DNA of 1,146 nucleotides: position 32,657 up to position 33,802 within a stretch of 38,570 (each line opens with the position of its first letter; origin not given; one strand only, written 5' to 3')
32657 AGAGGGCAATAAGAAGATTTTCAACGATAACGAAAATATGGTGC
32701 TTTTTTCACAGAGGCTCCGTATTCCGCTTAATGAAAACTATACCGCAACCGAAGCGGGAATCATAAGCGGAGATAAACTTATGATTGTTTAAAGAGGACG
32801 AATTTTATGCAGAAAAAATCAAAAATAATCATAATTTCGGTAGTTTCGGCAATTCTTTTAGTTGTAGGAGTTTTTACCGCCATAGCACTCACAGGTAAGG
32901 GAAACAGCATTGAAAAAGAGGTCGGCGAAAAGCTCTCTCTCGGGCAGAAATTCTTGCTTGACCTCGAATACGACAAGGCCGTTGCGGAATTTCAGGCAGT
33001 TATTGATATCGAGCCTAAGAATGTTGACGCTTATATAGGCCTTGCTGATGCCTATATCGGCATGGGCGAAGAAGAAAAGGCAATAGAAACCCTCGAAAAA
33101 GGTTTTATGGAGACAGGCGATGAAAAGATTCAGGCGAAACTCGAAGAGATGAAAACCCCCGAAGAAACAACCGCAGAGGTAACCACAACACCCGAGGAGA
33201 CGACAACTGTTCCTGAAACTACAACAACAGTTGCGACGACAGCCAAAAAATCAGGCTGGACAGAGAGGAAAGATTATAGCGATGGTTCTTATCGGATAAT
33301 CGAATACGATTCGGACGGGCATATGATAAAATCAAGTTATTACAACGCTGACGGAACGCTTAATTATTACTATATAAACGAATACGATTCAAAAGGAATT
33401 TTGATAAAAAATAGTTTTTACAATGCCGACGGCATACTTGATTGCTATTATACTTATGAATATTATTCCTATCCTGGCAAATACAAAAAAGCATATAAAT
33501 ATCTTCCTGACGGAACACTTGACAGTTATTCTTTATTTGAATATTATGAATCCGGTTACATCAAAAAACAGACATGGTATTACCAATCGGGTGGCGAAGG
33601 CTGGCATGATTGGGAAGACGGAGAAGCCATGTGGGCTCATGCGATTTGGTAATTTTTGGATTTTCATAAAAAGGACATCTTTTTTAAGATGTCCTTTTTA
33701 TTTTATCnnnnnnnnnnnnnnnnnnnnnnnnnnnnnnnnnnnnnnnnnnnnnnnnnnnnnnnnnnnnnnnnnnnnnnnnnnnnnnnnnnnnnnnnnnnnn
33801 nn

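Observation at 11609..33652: T7SSb-like secretion island with EssC, YukD and five WXG-type genes but no EsaA/EssA/EssB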

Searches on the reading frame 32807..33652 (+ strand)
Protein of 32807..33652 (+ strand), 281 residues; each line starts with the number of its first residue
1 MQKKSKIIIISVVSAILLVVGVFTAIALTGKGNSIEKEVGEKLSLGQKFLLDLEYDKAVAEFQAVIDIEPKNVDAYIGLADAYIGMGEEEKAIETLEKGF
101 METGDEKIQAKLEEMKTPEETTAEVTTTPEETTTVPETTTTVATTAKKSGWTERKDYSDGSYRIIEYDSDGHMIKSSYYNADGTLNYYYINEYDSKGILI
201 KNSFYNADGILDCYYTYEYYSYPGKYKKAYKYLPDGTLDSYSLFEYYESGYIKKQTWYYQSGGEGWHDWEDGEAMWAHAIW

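Call 6: search_protein_families(library=pfam, max_evalue=0.01, proteins=[window:32807-33652:+])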
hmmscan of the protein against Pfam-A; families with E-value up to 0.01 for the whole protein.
window:32807-33652:+ (281 aa): 11 families
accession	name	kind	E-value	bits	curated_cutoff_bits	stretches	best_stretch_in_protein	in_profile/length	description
PF14559.12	TPR_19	-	1e-10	42.2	25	1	55-109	7-62/68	Tetratricopeptide repeat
PF11178.13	DUF2963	-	6.1e-07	29.2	22.6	1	158-201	3-49/52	Protein of unknown function (DUF2963)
PF13414.12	TPR_11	-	5e-06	26.5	26.8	1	54-87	9-42/42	TPR repeat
PF07719.23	TPR_2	-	2.2e-05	24.7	27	0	74-98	2-26/34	Tetratricopeptide repeat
PF13181.12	TPR_8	-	4.1e-05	23.9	25.7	1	74-98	2-26/34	Tetratricopeptide repeat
PF13431.12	TPR_17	-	7.6e-05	23.1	24.4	1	62-94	2-34/34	Tetratricopeptide repeat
PF00515.34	TPR_1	-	0.00024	21.2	27.8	0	74-98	2-26/34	Tetratricopeptide repeat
PF14561.12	TPR_20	-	0.00078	20.2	25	1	57-96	6-45/90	Tetratricopeptide repeat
PF13174.12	TPR_6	-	0.0019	19.1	26.3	0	74-98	1-25/33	Tetratricopeptide repeat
PF09295.16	ChAPs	-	0.0055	16.2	20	1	23-120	217-315/395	ChAPs (Chs5p-Arf1p-binding proteins)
PF13428.12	TPR_14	-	0.0068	17.4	23.5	0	74-100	2-28/44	Tetratricopeptide repeat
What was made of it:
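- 32807..33652 (+): TM-TPR-DUF2963 surface protein of 281 aa, last gene of the core operon. TPR_19 and DUF2963 (call 6).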

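Call 8: search_protein_families(library=ncbifam, max_evalue=0.1, proteins=[window:32807-33652:+])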
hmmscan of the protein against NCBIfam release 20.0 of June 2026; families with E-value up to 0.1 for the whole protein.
window:32807-33652:+ (281 aa): 16 families
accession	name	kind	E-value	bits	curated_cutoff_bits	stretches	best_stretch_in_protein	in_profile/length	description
TIGR02917.1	PEP_TPR_lipo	equivalog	2.3e-05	22.5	312.2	1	44-98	368-422/899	XrtA/PEP-CTERM system TPR-repeat protein PrsT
NF040959.1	MamA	equivalog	6.1e-05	22.6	200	1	53-98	119-164/204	magnetosome protein MamA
TIGR02552.1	LcrH_SycD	equivalog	0.00016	21.4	104.8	1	44-110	57-123/136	SycD/LcrH family type III secretion system chaperone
NF008757.0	PRK11788.1-5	equivalog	0.00016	20.9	363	1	36-94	32-90/388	lipopolysaccharide assembly protein LapB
NF008520.0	PRK11447.1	equivalog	0.00026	18.9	858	1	53-99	617-663/1157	cellulose synthase complex outer membrane protein BcsC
NF053779.1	BT3442_fam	equivalog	0.00051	18.9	940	1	34-95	97-159/563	BT3442 family protein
TIGR03504.1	FimV_Cterm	subfamily_domain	0.00067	19.7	30.65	1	79-109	5-34/44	FimV/HubP family polar landmark protein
TIGR04526.1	predic_Ig_block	subfamily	0.0032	16.5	150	1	2-147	2-138/693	putative immunoglobulin-blocking virulence protein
TIGR02521.1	type_IV_pilW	equivalog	0.0045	16.6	154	1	34-98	26-90/234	type IV pilus biogenesis/stability protein PilW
NF008755.0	PRK11788.1-3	equivalog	0.007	15.7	430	1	46-95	43-92/388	lipopolysaccharide assembly protein LapB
NF008754.0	PRK11788.1-2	equivalog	0.017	14.2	670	1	38-94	34-90/386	lipopolysaccharide assembly protein LapB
NF042912.1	Amuc_1098_fam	equivalog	0.024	12.7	750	0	27-76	143-192/805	Amuc_1098 family type IV pilus outer membrane protein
NF047558.1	TPR_END_plus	domain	0.042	13.8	32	0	75-100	1-26/56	TPR end-of-group domain-containing protein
NF008756.0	PRK11788.1-4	equivalog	0.078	12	474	1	45-94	41-90/389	lipopolysaccharide assembly protein LapB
TIGR02023.1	BchP-ChlP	subfamily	0.084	11.9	343.3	0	63-141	63-143/388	geranylgeranyl diphosphate reductase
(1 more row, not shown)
